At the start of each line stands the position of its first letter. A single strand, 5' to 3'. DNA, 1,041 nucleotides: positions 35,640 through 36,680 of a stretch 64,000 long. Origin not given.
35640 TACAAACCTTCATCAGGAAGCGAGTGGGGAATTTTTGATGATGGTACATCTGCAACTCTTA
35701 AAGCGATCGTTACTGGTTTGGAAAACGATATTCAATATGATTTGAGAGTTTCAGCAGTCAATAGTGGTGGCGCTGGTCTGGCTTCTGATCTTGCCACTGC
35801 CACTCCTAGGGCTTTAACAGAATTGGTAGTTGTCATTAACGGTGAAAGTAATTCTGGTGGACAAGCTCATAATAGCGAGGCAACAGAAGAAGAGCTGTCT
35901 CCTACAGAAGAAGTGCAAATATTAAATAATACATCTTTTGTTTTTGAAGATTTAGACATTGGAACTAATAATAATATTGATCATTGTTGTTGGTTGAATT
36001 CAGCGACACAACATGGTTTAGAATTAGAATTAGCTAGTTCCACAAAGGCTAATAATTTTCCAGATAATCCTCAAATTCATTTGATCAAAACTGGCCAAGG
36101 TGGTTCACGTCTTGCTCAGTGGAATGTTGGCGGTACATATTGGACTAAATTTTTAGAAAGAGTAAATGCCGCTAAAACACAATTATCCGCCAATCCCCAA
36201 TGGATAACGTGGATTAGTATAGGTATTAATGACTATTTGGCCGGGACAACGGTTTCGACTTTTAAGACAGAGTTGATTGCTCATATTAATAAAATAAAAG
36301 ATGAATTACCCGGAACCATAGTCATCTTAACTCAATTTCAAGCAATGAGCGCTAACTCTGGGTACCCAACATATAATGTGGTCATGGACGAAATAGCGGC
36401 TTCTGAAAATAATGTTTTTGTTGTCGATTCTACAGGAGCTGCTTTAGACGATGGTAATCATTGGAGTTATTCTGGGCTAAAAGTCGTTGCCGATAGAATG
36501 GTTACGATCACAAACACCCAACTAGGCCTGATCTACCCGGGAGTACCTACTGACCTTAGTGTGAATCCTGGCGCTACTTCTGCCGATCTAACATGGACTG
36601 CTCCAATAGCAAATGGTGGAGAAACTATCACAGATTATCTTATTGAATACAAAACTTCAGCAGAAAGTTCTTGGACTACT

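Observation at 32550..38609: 6-kb gene encoding a surface protein with an SGNH/SASA-type esterase domain embedded among LamG-like and FN3 modules, ending in a peptidoglycan-binding domain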

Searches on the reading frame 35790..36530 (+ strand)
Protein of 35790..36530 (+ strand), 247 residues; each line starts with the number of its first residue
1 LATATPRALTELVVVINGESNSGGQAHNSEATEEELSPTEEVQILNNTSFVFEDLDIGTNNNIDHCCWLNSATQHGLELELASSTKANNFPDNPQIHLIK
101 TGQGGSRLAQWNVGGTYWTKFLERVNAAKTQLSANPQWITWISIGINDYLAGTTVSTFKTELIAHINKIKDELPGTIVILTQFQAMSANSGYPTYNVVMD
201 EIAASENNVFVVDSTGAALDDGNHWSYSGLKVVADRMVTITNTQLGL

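Call 7: search_protein_families(library=pfam, proteins=[window:35790-36530:+], max_evalue=10)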
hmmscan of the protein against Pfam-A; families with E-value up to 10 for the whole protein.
window:35790-36530:+ (247 aa): 6 families
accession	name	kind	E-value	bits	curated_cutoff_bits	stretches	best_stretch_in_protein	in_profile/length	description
PF03629.24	SASA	-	3.7e-13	50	24.8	1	13-237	4-220/226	Carbohydrate esterase, sialic acid-specific acetylesterase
PF13472.12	Lipase_GDSL_2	-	1.9e-08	35.4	32.9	1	118-227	48-162/178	GDSL-like Lipase/Acylhydrolase family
PF00657.28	Lipase_GDSL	-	0.00029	21.5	23.6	1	99-236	45-207/208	GDSL-like Lipase/Acylhydrolase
PF10795.14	DUF2607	-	0.17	12.7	24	1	44-78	26-60/100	Protein of unknown function (DUF2607)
PF22748.1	PexRD54_WY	-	0.17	12.3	27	1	124-143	21-40/42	Effector PexRD54, WY-domain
PF25182.1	NonGDSL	-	0.17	11.6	80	1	135-208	94-167/220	Non-GDSL lipase-like family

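Call 10: search_solved_structures(query=window:35790-36530:+, max_evalue=10, show_alignments=3)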
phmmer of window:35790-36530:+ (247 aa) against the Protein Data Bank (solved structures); distinct sequences matched with E-value up to 10: 3.
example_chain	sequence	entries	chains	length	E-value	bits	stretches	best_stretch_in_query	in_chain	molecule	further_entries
8k7m_C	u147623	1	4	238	0.81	12.5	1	147-189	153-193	De novo design protein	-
6njc_A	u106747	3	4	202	0.94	12.3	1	141-192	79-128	Sialate O-acetylesterase | Lysophospholipase L1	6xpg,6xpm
7pzg_AAA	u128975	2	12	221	1.1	12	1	141-192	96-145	Lysophospholipase L1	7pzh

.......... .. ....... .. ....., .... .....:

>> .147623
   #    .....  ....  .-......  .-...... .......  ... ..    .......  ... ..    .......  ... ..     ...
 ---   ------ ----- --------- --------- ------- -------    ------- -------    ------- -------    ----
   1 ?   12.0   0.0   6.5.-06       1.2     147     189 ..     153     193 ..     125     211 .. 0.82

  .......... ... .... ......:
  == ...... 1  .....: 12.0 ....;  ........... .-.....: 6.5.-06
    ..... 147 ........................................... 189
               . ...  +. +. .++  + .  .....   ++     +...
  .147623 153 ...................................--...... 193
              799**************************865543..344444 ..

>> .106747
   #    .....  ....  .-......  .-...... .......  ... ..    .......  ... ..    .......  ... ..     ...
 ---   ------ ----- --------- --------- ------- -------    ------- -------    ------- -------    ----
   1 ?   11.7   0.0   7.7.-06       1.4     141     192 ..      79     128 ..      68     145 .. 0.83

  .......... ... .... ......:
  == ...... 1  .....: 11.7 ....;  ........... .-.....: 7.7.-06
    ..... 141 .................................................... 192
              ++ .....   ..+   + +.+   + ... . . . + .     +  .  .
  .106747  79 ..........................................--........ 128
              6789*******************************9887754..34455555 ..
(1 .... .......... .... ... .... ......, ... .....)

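Call 12: find_homologous_proteins(query=window:35802-36524:+, max_evalue=0.001)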
Query window:35802-36524:+ (241 aa): 169 proteins with E <= 0.001 among 629 candidates; the best 120 are listed.
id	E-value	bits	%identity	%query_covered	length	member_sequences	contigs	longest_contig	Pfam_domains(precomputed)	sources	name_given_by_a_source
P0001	2.8e-80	287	58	98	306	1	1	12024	PF03629.25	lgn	-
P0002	7.0e-79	283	57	98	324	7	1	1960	PF00404.25,PF03629.25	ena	-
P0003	3.5e-78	280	57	98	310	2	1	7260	PF00404.25,PF03629.25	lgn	-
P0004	7.8e-78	279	56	100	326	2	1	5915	PF00404.25,PF03629.25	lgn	-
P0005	1.5e-69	252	50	100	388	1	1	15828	PF25059.2,PF03629.25,PF13472.13,PF00041.28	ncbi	-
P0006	3.4e-66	241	51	100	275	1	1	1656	PF03629.25,PF13472.13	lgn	-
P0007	6.3e-66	240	50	97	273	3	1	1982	PF03629.25,PF13472.13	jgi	jgi:lysophospholipase L1-like esterase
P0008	1.0e-65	240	48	100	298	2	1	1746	PF03629.25,PF13472.13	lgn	-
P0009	1.6e-65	239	52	97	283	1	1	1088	PF03629.25,PF13472.13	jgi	jgi:hypothetical protein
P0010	6.8e-65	237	51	98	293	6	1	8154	PF03629.25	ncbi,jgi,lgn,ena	ncbi:MAG: SGNH/GDSL hydrolase family protein [bacterium]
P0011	8.0e-65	237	51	97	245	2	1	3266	PF03629.25,PF13472.13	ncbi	-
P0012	9.7e-65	236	50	98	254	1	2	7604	PF03629.25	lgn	-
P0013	1.2e-64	236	51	98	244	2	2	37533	PF03629.25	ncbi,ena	-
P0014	2.0e-64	235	51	96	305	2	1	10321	PF03629.25,PF13472.13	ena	-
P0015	2.3e-64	235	50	92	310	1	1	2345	PF03629.25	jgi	jgi:hypothetical protein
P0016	7.4e-64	234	50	98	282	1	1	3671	PF03629.25,PF13472.13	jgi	-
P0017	3.4e-63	231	48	97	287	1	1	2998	PF03629.25,PF13472.13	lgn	-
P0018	5.4e-63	231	49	98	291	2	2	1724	PF03629.25,PF13472.13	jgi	-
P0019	5.5e-63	231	50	96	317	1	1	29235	PF03629.25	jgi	jgi:hypothetical protein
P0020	5.6e-63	231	50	96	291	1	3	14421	PF03629.25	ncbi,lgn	-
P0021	7.6e-63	230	49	98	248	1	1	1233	PF03629.25,PF13472.13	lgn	-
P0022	3.1e-62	228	48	96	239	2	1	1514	PF03629.25,PF13472.13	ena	-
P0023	6.2e-62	227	49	97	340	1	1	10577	PF03629.25,PF13472.13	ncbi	-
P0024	1.2e-61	226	48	97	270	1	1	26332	PF03629.25,PF13472.13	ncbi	-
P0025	2.3e-61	225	48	97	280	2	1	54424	PF03629.25,PF13472.13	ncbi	-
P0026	5.7e-61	224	50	98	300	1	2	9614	PF03629.25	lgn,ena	-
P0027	5.7e-61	224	49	93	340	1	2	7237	PF03629.25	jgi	jgi:hypothetical protein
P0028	1.3e-60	223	52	91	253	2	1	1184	PF03629.25,PF13472.13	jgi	-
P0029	1.8e-60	223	50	95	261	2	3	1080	PF03629.25,PF13472.13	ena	-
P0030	4.5e-60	221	50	95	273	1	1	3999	PF03629.25,PF13472.13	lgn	-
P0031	5.4e-60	221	48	91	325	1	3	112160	PF03629.25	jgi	jgi:Carbohydrate esterase, sialic acid-specific acetylesterase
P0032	5.7e-60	221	49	97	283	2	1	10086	PF03629.25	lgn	-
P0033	8.6e-60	220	51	97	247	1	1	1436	PF03629.25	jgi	jgi:Carbohydrate esterase, sialic acid-specific acetylesterase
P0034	1.0e-59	220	47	91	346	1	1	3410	PF03629.25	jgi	jgi:Carbohydrate esterase, sialic acid-specific acetylesterase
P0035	1.9e-59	219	49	95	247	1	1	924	PF03629.25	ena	-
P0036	3.8e-59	218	48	97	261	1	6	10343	PF03629.25,PF13472.13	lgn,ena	-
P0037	5.4e-59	218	47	97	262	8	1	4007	PF03629.25,PF13472.13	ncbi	ncbi:MAG: sialate O-acetylesterase [Kiritimatiellia bacterium]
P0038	6.4e-59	217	49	97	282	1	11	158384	PF03629.25,PF13472.13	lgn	-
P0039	8.6e-59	217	47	97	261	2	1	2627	PF03629.25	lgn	-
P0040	8.7e-59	217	47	100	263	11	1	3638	PF03629.25,PF13472.13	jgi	jgi:hypothetical protein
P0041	1.6e-58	216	49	98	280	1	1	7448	PF03629.25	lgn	-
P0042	1.7e-58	216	49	97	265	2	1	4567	PF03629.25,PF13472.13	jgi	jgi:hypothetical protein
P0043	7.1e-58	214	48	97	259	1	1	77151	PF03629.25,PF13472.13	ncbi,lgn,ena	ncbi:MAG: SGNH/GDSL hydrolase family protein [bacterium]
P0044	4.5e-57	211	47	97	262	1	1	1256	PF03629.25,PF13472.13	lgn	-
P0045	6.3e-57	211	47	97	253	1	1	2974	PF03629.25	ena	-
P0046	2.0e-56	209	47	95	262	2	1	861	PF03629.25,PF13472.13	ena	-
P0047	4.0e-56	208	47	97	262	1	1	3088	PF03629.25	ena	-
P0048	4.2e-56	208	47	97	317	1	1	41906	PF03629.25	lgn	-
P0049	5.0e-56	208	46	97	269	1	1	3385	PF03629.25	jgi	-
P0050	5.2e-56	208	48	94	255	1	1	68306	PF03629.25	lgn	-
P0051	5.5e-56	208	47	95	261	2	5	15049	PF03629.25,PF13472.13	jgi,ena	-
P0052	7.4e-56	207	47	95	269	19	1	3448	PF03629.25,PF13472.13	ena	-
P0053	8.6e-56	207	48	94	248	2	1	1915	PF03629.25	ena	-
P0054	9.2e-56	207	48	95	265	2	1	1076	PF03629.25,PF13472.13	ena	-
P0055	1.6e-55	206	44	97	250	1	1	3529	PF03629.25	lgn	-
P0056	2.3e-55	206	44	98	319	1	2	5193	PF03629.25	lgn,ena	-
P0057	2.4e-55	206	47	94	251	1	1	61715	PF03629.25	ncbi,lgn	-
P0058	2.5e-55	206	46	97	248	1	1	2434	PF03629.25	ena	-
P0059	2.8e-55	205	46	92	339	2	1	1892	PF03629.25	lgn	-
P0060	1.0e-54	204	47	95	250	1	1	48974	PF03629.25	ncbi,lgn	-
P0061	1.3e-54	203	45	99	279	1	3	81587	PF03629.25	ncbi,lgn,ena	-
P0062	2.0e-54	203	48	96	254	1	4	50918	PF03629.25,PF13472.13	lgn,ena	-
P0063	3.7e-54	202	47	99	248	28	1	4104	PF03629.25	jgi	-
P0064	3.4e-53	199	46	96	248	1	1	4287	PF03629.25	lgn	-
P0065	6.3e-53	198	44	94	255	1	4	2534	PF03629.25,PF13472.13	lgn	-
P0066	6.3e-53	198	42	95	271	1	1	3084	PF03629.25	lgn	-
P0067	1.2e-52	197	43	97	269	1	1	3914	PF03629.25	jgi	jgi:hypothetical protein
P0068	1.8e-52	196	45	96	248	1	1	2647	PF03629.25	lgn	-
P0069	2.5e-52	196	45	95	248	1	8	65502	PF03629.25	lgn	-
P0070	1.3e-51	193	48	97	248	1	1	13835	PF03629.25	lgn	-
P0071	3.9e-51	192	46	94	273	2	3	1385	PF03629.25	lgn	-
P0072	1.3e-50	190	42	98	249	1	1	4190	PF03629.25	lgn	-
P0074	2.3e-49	186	46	93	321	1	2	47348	PF03629.25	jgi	-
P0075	4.2e-49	185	44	97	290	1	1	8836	PF03629.25,PF13472.13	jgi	jgi:hypothetical protein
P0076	2.7e-48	183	45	94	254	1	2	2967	PF03629.25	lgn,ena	-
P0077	3.1e-48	182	46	94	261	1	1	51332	PF03629.25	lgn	-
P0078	3.4e-48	182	48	95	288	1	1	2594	PF03629.25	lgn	-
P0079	4.7e-48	182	42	95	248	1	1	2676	PF03629.25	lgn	-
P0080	5.8e-48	182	42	95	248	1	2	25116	PF03629.25,PF13472.13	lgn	-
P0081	7.7e-48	181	43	94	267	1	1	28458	PF03629.25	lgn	-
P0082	1.4e-47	180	44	99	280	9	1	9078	PF03629.25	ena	-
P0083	8.6e-47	178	43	94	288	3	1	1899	PF03629.25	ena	-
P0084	1.6e-46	177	42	94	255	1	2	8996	PF03629.25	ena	-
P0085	2.1e-46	176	44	94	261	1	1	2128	PF03629.25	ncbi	-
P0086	2.6e-46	176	44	93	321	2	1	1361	PF03629.25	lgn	-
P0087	3.1e-46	176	43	95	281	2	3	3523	PF03629.25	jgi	-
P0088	8.9e-46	174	41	96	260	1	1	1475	PF03629.25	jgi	-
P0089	1.1e-45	174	41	96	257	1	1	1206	PF03629.25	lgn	-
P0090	1.2e-45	174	41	97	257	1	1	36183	PF03629.25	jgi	-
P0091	1.4e-45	174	42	94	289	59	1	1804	PF03629.25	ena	-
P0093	4.0e-45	172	42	99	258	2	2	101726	PF03629.25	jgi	-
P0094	4.7e-45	172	42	95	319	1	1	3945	PF03629.25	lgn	-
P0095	5.0e-45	172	42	96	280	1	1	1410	PF03629.25,PF13472.13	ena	-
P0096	6.0e-45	172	44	94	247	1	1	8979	PF03629.25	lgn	-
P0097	6.4e-45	172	42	93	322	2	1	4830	PF03629.25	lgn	-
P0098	1.2e-44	171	41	98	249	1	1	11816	PF03629.25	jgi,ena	jgi:hypothetical protein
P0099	1.4e-44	170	41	93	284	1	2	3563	PF03629.25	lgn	-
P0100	4.4e-44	169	42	95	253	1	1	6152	PF03629.25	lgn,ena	-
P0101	4.5e-44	169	42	93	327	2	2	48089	PF03629.25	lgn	-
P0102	6.0e-44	168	40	94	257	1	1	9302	PF03629.25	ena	-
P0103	6.4e-44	168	43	95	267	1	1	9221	PF03629.25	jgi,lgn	-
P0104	7.5e-44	168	43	93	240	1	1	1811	PF03629.25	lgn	-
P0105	1.8e-43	167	42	97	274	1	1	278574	PF03629.25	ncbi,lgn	-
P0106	2.5e-43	166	42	94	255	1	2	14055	PF03629.25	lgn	-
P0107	4.5e-43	166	42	99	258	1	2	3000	PF03629.25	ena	-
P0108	4.6e-43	166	42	95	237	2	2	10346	PF03629.25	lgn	-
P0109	4.7e-43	165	42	96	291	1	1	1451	PF03629.25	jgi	jgi:lysophospholipase L1-like esterase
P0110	6.3e-43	165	42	95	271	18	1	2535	PF03629.25,PF13472.13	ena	-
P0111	6.7e-43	165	41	97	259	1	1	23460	PF03629.25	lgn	-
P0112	9.2e-43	165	40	99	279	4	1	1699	PF03629.25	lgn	-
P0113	1.3e-42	164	43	95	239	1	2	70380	PF03629.25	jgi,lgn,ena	jgi:hypothetical protein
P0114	3.0e-42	163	40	97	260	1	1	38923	PF03629.25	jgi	-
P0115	3.1e-42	163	45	94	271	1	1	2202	PF03629.25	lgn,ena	-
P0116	5.2e-42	162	49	62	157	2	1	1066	PF03629.25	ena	-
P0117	5.7e-42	162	42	95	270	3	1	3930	PF03629.25,PF13472.13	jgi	-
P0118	6.3e-42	162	42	94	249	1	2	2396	PF03629.25,PF13472.13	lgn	-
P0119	1.2e-41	161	41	95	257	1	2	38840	PF03629.25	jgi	jgi:hypothetical protein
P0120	1.6e-41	161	40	97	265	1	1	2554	PF03629.25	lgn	-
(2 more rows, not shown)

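Call 14: search_solved_structures(query=A1, max_evalue=1, show_alignments=3)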
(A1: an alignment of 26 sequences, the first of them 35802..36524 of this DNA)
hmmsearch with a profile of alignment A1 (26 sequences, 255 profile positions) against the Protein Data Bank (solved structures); distinct sequences matched with E-value up to 1: 6.
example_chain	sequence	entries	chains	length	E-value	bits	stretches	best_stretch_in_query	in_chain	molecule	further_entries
2apj_A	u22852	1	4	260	1.2e-09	41.1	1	89-235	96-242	Putative Esterase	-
1zmb_A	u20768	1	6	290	2.9e-07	33.2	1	104-236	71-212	Acetylxylan esterase related enzyme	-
6wn9_A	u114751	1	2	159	0.031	16.7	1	172-251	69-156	Acetyltransferase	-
6vjp_A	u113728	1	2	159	0.054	16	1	172-251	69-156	Acetyltransferase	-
6njc_A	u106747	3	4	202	0.32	13.4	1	149-193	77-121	Sialate O-acetylesterase | Lysophospholipase L1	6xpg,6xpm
7pzg_AAA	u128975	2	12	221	0.37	13.2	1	149-193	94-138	Lysophospholipase L1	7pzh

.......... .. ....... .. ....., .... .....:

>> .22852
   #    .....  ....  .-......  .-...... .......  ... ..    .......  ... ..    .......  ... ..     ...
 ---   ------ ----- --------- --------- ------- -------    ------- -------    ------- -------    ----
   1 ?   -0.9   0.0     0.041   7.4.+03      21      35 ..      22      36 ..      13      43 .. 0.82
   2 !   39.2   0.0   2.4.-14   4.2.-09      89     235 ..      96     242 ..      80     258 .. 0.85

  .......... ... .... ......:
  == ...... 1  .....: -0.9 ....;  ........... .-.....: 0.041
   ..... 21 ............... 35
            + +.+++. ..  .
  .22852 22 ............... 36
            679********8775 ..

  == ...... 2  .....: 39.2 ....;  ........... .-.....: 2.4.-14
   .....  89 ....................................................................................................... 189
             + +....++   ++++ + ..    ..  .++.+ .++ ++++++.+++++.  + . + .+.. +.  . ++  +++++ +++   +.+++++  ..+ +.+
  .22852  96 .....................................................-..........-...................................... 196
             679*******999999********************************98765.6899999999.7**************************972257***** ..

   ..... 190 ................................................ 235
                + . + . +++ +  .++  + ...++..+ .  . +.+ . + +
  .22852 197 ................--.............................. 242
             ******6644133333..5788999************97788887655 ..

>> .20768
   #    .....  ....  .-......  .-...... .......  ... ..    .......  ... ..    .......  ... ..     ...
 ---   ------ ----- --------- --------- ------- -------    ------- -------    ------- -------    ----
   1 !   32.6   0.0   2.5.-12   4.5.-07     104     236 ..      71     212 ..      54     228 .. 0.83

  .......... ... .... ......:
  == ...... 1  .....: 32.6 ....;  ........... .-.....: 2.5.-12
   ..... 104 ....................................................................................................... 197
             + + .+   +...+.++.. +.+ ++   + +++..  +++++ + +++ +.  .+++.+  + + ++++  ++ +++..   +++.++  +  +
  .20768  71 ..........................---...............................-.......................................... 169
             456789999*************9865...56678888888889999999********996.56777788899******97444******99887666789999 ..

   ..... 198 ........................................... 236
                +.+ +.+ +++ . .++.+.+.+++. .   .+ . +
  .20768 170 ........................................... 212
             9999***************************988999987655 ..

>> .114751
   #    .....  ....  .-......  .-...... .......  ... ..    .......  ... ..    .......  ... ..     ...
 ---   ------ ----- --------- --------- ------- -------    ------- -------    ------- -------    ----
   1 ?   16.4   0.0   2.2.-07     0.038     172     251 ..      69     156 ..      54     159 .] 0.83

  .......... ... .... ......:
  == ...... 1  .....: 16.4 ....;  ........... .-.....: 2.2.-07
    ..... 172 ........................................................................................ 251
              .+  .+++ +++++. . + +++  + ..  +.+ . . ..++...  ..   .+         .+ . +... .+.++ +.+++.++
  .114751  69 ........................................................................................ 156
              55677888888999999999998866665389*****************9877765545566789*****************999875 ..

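Call 93: find_encoding_contigs(protein=P0001, flank=6000, max_places=1)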
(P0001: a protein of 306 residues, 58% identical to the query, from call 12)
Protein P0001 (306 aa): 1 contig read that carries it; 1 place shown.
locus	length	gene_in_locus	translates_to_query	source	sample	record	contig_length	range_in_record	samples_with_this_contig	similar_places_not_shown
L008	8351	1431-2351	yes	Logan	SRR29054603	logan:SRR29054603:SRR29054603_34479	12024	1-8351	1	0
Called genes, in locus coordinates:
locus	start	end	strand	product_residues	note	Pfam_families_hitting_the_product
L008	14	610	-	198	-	PF00121:TIM, PF00977:His_biosynth (weak), PF05690:ThiG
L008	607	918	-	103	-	-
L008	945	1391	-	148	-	PF13473:Cupredoxin_1, PF00127:Copper-bind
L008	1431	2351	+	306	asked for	PF03629:SASA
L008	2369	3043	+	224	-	PF00963:Cohesin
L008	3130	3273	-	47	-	-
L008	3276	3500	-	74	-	-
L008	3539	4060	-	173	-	-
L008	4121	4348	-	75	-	-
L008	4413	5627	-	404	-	PF12704:MacB_PCD, PF02687:FtsX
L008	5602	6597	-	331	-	PF25917:BSH_RND (weak), PF25990:Beta-barrel_YknX (weak)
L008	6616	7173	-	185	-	PF02589:LUD_dom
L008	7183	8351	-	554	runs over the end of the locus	-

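Call 94: find_encoding_contigs(protein=P0005, flank=8000, max_places=1)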
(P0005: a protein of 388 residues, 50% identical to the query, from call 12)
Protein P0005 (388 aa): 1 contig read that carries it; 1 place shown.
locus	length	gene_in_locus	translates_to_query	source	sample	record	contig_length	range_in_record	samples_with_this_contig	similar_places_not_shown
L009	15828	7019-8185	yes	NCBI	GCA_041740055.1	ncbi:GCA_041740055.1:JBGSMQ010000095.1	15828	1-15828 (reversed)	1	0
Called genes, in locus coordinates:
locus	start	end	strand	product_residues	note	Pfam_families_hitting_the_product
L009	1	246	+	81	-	?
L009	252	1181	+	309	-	PF00005:ABC_tran, PF13304:AAA_21 (faint), PF13732:DrrA1-3_C (weak)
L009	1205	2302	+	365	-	PF12698:ABC2_membrane_3, PF01061:ABC2_membrane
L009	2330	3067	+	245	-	PF00175:NAD_binding_1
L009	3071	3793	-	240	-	-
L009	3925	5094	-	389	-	PF18885:DUF5648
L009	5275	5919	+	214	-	-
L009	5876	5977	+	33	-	-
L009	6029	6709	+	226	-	PF05719:GPP34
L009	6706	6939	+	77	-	PF13411:MerR_1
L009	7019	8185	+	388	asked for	PF00041:fn3, PF25059:FN3_DSCAM-DSCAML_C (weak), PF03629:SASA, PF13472:Lipase_GDSL_2 (weak)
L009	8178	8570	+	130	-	PF08818:DUF1801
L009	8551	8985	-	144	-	PF13527:Acetyltransf_9, PF00583:Acetyltransf_1, PF13673:Acetyltransf_10, PF13508:Acetyltransf_7, PF08445:FR47 (weak)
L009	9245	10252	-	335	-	-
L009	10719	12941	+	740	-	-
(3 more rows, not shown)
